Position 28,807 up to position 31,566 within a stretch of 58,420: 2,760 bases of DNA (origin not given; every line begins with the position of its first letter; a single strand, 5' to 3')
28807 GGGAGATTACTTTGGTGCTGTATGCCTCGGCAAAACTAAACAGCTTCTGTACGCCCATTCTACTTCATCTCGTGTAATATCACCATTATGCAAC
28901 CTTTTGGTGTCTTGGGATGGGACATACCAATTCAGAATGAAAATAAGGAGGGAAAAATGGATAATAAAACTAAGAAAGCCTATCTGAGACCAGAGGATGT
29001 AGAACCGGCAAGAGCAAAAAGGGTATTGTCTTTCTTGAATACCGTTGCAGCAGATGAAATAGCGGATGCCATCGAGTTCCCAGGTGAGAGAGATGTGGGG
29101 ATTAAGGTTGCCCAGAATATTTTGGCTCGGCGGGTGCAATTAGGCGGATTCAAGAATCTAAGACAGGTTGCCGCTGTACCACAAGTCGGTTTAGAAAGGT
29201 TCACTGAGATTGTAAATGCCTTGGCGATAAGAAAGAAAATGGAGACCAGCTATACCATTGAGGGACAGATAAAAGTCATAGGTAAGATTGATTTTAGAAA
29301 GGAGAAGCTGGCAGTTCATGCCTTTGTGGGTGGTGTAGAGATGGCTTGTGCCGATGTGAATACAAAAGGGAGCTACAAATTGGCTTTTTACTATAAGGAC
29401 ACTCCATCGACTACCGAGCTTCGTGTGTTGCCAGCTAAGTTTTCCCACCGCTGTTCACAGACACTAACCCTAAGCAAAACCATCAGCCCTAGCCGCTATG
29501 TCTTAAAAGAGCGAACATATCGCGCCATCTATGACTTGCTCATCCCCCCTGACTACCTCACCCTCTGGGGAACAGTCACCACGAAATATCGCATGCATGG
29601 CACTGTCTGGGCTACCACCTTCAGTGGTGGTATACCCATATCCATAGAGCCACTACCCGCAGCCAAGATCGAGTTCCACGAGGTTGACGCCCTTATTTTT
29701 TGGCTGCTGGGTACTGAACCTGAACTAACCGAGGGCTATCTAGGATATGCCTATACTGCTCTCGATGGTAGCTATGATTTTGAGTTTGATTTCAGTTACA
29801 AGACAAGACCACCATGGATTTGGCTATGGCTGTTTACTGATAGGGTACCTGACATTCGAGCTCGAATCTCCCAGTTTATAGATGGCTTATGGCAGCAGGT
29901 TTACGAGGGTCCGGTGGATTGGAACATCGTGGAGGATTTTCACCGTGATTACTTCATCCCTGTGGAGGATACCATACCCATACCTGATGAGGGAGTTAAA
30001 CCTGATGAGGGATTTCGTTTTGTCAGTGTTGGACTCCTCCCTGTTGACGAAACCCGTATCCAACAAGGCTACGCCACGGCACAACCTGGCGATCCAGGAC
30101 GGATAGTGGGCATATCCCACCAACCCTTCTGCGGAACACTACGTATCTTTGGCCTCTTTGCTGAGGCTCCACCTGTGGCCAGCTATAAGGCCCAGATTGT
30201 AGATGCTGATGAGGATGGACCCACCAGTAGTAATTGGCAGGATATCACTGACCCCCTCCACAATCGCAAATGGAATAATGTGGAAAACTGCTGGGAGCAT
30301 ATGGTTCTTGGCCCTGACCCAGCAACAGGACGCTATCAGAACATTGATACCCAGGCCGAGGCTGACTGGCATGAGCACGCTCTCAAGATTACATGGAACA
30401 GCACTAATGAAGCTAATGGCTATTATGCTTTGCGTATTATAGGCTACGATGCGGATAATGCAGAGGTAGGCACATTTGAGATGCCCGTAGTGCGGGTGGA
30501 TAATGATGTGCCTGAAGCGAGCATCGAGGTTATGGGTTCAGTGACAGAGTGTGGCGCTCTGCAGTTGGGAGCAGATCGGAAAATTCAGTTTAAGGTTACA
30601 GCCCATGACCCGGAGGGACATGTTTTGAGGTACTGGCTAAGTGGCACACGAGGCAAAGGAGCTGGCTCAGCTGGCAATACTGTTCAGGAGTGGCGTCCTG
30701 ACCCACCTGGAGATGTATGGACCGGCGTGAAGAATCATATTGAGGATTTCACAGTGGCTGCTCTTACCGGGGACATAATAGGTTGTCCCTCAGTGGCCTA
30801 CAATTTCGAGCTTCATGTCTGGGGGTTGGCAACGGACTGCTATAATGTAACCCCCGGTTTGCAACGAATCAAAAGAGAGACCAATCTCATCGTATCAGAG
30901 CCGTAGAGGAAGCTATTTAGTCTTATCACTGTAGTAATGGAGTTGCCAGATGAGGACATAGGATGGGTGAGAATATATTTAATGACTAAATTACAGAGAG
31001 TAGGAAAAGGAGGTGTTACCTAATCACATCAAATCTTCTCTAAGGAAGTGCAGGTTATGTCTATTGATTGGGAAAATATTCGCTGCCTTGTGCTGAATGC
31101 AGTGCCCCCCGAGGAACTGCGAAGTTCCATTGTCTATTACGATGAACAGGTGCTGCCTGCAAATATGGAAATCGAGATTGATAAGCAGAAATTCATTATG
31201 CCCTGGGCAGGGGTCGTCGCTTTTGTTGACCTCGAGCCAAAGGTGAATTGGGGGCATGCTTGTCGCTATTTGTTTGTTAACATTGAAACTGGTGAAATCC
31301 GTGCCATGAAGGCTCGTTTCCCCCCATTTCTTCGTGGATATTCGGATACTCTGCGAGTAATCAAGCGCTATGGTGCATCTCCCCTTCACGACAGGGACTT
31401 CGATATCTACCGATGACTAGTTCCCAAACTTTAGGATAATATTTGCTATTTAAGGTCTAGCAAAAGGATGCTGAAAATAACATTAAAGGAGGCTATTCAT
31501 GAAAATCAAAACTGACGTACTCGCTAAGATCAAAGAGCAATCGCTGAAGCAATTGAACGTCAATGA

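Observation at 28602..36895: Riboswitch-fronted five-gene cluster: HhH/beta-rich giant, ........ mini-protein, legumain-like caspase-fold protease, AAA+ ATPase and VWA-MIDAS partner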

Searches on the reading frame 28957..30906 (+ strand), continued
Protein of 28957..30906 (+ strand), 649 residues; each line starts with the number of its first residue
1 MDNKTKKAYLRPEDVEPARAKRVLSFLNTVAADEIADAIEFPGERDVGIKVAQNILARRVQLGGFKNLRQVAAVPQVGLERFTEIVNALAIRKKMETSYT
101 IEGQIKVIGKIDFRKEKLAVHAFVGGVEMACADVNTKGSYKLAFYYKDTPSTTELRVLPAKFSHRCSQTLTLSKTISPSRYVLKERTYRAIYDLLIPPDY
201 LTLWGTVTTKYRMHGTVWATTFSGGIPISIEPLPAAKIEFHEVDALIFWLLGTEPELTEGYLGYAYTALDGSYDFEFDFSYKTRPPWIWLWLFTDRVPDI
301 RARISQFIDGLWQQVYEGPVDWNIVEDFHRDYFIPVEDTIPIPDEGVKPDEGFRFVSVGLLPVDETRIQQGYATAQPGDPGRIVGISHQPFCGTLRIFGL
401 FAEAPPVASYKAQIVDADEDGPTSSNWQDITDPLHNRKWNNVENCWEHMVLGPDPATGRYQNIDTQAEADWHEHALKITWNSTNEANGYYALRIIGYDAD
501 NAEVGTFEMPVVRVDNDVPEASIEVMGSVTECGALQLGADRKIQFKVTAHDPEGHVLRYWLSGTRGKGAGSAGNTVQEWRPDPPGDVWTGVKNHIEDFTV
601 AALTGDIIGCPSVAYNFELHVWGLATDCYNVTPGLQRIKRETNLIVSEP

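Call 75: fold_search(model_id=the predicted structure, library=pdb)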
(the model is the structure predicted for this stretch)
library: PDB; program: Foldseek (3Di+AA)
matches with E <= 10: 1603; with E <= 0.001: 220
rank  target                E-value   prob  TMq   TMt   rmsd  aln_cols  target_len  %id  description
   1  8coe_C                1.5e-09  1.00  0.14  0.14  26.7       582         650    9  complement C5 in complex with the LCP0195 nanobody (released 2024-01-03)
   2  9qk2_F                1.7e-09  1.00  0.13  0.13  30.9       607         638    9  Structure of the Complement classical and lectin pathway C3 convertase in complex with substrate C3 (released 2025-12-24)
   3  8uin_G                2.8e-09  1.00  0.13  0.13  28.4       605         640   10  Structure of the C3bBb-albicin complex (released 2024-05-08)
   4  3pvm_A                3.1e-09  1.00  0.15  0.07  27.8       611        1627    9  Structure of Complement C5 in Complex with CVF (released 2011-01-19)
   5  3prx_A                3.5e-09  1.00  0.15  0.08  27.2       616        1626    9  Structure of Complement C5 in Complex with CVF and SSL7 (released 2011-01-19)
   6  8uin_A                5.1e-09  1.00  0.13  0.13  29.2       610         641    9  Structure of the C3bBb-albicin complex (released 2024-05-08)
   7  9u61_C                7.5e-09  1.00  0.13  0.13  31.2       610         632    9  CP/MBL pathways C3 convertase C4b2a and C3 complex (released 2026-01-14)
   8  7ad6_B                7.9e-09  1.00  0.14  0.14  27.3       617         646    9  Crystal structure of human complement C5 in complex with the K92 bovine knob domain peptide. (released 2021-03-10)
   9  4yfd_A                8.8e-09  1.00  0.18  0.23  37.7       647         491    9  Crystal structure PTP delta Ig1-Fn2 in complex with IL-1RAcP (released 2015-05-06)
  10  2wii_A                8.8e-09  1.00  0.13  0.13  29.7       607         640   10  Complement C3b in complex with factor H domains 1-4 (released 2009-06-09)
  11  2qki_A                9.3e-09  1.00  0.13  0.13  28.5       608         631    9  Human C3c in complex with the inhibitor compstatin (released 2007-08-14)
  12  5jpm_A                1.3e-08  1.00  0.12  0.12  30.2       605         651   10  Structure of the complex of human complement C4 with MASP-2 rebuilt using iMDFF (released 2016-08-10)
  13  3hs0_A                1.8e-08  1.00  0.13  0.13  28.7       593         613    9  Cobra Venom Factor (CVF) in complex with human factor B (released 2009-07-07)
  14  7o7p_C                2.0e-08  1.00  0.13  0.07  30.7       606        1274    8  (h-alpha2M)4 activated state (released 2022-04-13)
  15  7o7p_A                2.0e-08  1.00  0.13  0.07  30.7       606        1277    8  (h-alpha2M)4 activated state (released 2022-04-13)
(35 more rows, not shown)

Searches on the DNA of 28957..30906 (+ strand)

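Call 26: search_rna_families(sources=[L043, L044, L045, L046, L047, L048, L049, L050, L051, L052, L053, L054, L055, L056, L057, L058, L060, L061, L062, L063], threshold=gathering)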
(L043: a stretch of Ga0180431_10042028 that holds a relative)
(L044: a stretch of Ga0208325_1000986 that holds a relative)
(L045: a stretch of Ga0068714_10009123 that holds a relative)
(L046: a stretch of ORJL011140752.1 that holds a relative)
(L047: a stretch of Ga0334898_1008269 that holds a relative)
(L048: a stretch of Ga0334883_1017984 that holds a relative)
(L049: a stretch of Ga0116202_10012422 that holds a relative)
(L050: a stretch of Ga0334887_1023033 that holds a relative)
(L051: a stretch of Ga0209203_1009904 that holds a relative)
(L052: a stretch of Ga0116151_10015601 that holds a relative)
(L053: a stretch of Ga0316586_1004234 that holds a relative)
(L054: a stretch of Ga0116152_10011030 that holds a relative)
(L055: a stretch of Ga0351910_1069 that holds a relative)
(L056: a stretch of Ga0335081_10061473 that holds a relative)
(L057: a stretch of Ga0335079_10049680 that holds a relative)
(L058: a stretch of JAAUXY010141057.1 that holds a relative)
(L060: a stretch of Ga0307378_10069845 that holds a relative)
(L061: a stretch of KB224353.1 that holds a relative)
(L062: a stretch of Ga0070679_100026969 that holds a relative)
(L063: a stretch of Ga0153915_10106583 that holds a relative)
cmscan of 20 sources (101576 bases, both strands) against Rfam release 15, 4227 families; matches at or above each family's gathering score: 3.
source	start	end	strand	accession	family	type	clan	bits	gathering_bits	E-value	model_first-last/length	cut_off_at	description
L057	1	324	-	RF00177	SSU_rRNA_bacteria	Gene; rRNA;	CL00111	259.1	50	3e-78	1-322/1533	3'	Bacterial small subunit ribosomal RNA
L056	1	118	-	RF00177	SSU_rRNA_bacteria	Gene; rRNA;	CL00111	81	50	4.4e-21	1-120/1533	3'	Bacterial small subunit ribosomal RNA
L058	5759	5867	+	RF03167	c-di-GMP-I-GGC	Cis-reg; riboswitch;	CL00126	60.3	59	1.5e-11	1-80/80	no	c-di-GMP-I-GGC riboswitch aptamer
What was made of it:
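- A c-di-GMP-I-GGC aptamer lies 128 nt upstream of a 45%-identical homolog in L058 (call 26). Most HhH649 homologs also lack one (call 26). c-di-GMP control is therefore lineage-specific.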

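Call 66: search_rna_families(sources=[L037, L039, L023, L024, L025, L026, L027, L028], threshold=gathering)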
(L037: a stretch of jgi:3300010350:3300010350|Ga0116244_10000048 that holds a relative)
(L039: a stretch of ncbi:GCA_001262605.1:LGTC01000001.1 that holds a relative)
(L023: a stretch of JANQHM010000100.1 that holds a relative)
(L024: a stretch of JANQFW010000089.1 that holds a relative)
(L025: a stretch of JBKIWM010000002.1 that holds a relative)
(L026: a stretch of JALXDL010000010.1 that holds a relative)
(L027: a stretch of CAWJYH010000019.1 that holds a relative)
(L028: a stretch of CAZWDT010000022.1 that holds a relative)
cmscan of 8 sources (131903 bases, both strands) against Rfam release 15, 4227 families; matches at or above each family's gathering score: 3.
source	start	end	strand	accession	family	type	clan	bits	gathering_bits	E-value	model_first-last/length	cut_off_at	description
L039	7007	7151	+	RF00379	c-di-AMP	Cis-reg; riboswitch;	-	96.9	38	2.2e-21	1-134/134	no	c-di-AMP riboswitch aptamer (ydaO/yuaA leader)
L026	1000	1073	+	RF00005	tRNA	Gene; tRNA;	CL00001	73.3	29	7.8e-14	1-71/71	no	tRNA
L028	11068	11140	-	RF00005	tRNA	Gene; tRNA;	CL00001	53.8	29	1.9e-08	1-71/71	no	tRNA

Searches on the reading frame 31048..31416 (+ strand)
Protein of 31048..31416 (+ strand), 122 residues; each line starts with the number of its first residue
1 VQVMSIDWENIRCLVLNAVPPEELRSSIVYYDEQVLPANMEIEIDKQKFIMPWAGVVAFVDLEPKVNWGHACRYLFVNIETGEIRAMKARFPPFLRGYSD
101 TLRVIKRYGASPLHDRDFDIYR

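Call 4: search_protein_families(library=pfam, proteins=[window:31048-31416:+], max_evalue=0.1)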
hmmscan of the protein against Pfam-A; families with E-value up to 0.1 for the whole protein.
window:31048-31416:+ (122 aa): 0 families

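Call 5: search_protein_families(library=padloc, proteins=[window:31048-31416:+], max_evalue=0.1)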
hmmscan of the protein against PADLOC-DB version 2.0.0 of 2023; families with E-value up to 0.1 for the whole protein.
window:31048-31416:+ (122 aa): 0 families

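Call 6: search_protein_families(library=ncbifam, proteins=[window:31048-31416:+], max_evalue=0.1)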
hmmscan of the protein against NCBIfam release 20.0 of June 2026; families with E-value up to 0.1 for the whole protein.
window:31048-31416:+ (122 aa): 0 families

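Call 61: search_solved_structures(query=A6, max_evalue=10, show_alignments=1)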
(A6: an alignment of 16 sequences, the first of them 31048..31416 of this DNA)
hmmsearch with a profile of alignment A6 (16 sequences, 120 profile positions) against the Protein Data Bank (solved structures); distinct sequences matched with E-value up to 10: 2.
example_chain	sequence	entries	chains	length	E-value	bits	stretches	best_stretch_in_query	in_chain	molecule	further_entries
5kca_A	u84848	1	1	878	0.084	16.1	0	23-57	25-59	Cerebellin-1,Cerebellin-1,Cerebellin-1,Glutamate receptor ionotropic, delta-2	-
6x62_DK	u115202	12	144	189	0.2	14.9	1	24-70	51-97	Inner membrane lipoprotein YiaD | LphA (DotK)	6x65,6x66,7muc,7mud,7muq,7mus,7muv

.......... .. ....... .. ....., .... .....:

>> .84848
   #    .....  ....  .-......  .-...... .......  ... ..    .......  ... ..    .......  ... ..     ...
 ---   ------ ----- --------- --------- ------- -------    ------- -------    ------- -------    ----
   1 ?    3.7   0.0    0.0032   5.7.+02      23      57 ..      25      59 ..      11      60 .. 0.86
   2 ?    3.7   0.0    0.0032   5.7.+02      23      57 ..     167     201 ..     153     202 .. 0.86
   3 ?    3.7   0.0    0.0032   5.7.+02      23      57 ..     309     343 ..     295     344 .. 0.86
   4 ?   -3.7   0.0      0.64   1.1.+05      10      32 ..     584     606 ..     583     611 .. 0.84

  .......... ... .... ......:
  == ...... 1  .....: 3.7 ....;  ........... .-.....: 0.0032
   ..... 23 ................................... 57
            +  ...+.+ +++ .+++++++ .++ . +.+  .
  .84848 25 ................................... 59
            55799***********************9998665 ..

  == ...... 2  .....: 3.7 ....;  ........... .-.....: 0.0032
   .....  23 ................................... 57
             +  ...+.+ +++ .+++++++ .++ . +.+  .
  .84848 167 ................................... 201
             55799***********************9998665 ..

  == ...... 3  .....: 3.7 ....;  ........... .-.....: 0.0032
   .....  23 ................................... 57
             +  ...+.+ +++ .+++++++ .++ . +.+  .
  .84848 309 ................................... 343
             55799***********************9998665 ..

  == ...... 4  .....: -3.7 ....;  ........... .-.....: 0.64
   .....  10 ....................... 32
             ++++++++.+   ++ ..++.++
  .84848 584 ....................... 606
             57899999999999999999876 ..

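Call 62: search_protein_families(library=pfam, alignment_id=A6, max_evalue=1)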
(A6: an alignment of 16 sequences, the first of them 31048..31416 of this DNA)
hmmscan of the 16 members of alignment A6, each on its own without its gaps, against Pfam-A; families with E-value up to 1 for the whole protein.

A. member 1, window:31048-31416:+ (122 aa): 0 families

B. families by the number of members that match (of 16 scanned): 2 families
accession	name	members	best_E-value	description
PF17216.9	Rrp44_CSD1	1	0.015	Rrp44-like cold shock domain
PF01974.23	tRNA_int_endo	1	0.11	tRNA intron endonuclease, catalytic C-terminal domain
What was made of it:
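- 31057..31416 (+): Mini-protein (119 aa; 122 aa from the GTG at 31048). It is a stand-alone paralog of the protease N-terminal domain, with the motif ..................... No Pfam or PDB relative was found (calls 61, 62).
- On Protease prodomain (Pro-kumamolisin activation domain): The C13-type mini/N-domain (as in the window) has no Pfam or PDB hit (calls 61, 62).
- The C13-type mini/N-domain has no detectable relative of known function (calls 61, 62).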
